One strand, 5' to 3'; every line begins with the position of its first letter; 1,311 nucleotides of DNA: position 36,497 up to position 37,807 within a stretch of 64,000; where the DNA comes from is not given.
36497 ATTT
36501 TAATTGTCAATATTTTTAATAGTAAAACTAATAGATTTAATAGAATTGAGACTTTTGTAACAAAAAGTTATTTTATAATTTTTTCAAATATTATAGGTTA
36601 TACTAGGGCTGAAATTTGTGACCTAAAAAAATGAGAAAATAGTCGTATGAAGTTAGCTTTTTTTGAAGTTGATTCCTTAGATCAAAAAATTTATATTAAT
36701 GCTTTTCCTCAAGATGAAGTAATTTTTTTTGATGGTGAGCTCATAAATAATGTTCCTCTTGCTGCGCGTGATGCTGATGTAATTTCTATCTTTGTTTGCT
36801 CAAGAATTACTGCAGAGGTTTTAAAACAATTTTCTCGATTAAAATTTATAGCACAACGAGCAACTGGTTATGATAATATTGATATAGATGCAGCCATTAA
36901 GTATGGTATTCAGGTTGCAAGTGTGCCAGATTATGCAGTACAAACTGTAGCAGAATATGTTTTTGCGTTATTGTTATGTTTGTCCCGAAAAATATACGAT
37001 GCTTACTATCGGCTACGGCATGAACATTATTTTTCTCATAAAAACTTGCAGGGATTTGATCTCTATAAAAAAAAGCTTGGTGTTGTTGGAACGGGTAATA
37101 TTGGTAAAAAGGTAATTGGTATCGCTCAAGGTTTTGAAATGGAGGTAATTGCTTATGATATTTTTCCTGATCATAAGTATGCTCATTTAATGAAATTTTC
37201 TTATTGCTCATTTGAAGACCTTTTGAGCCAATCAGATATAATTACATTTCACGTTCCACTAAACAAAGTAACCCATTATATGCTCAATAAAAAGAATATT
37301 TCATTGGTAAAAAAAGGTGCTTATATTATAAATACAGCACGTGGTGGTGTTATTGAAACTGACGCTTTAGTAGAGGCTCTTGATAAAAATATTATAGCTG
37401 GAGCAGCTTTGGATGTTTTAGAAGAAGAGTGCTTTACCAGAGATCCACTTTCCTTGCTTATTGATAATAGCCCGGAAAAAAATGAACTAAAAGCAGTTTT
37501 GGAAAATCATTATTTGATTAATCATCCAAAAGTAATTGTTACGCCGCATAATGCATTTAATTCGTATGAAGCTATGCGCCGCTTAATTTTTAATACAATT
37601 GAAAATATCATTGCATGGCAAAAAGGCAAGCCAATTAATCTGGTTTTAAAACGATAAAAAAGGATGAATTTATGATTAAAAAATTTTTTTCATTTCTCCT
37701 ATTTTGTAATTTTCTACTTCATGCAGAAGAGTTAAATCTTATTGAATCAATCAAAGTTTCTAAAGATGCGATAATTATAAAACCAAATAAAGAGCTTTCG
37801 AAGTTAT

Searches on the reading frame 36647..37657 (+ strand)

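Call 18: search_protein_families(library=ncbifam, proteins=[window:36647-37657:+], max_evalue=1e-8)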
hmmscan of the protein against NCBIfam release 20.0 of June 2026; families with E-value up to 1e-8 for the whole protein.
window:36647-37657:+ (336 aa): 21 families
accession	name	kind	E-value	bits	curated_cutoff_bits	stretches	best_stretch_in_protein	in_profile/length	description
TIGR01327.1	PGDH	equivalog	9.4e-65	219.3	454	1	41-330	39-306/525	phosphoglycerate dehydrogenase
NF009714.1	PRK13243.1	equivalog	8.7e-63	212.6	455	1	40-268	43-278/332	glyoxylate reductase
NF000492.1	vanH_gen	exception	1.8e-57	194.8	540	1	40-324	40-310/312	D-lactate dehydrogenase VanH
NF005069.0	PRK06487.1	equivalog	9.8e-56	189.1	448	1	34-333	40-319/320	2-hydroxyacid dehydrogenase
NF006263.0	PRK08410.1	equivalog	1.1e-53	182.6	389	1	24-327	24-309/311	D-2-hydroxyacid dehydrogenase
NF005387.0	PRK06932.1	equivalog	3.3e-52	177.4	492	1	3-323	4-308/314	2-hydroxyacid dehydrogenase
NF006374.0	PRK08605.1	subfamily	7.9e-52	176.4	356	1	54-322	57-319/332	D-lactate dehydrogenase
NF000371.1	vanH_Agroup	exception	9.9e-49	166.3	700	1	43-325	48-316/322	VanH-A/VanH-Pt family D-lactate dehydrogenase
NF009127.0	PRK12480.1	equivalog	8.9e-45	153.1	579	1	65-316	70-311/330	D-lactate dehydrogenase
NF000151.1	vanH-Ac1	exception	5.7e-44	150.8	750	1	63-328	101-351/351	D-lactate dehydrogenase VanH-Ac1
NF000112.1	vanH-Amyco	exception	7.3e-44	150.4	625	1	45-326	74-341/348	VanH-AOV family D-lactate dehydrogenase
NF008759.0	PRK11790.1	equivalog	1.5e-43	149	404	1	40-265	52-274/410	phosphoglycerate dehydrogenase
NF000004.1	vanH-D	exception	2.2e-41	142.1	550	1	62-325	70-317/323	D-lactate dehydrogenase VanH-D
NF000128.1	vanH-Sc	exception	4.4e-39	134.5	650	1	42-323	62-329/337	D-lactate dehydrogenase VanH-Sc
NF005750.0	PRK07574.1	equivalog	3.9e-37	128.2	329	1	41-257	89-310/386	NAD-dependent formate dehydrogenase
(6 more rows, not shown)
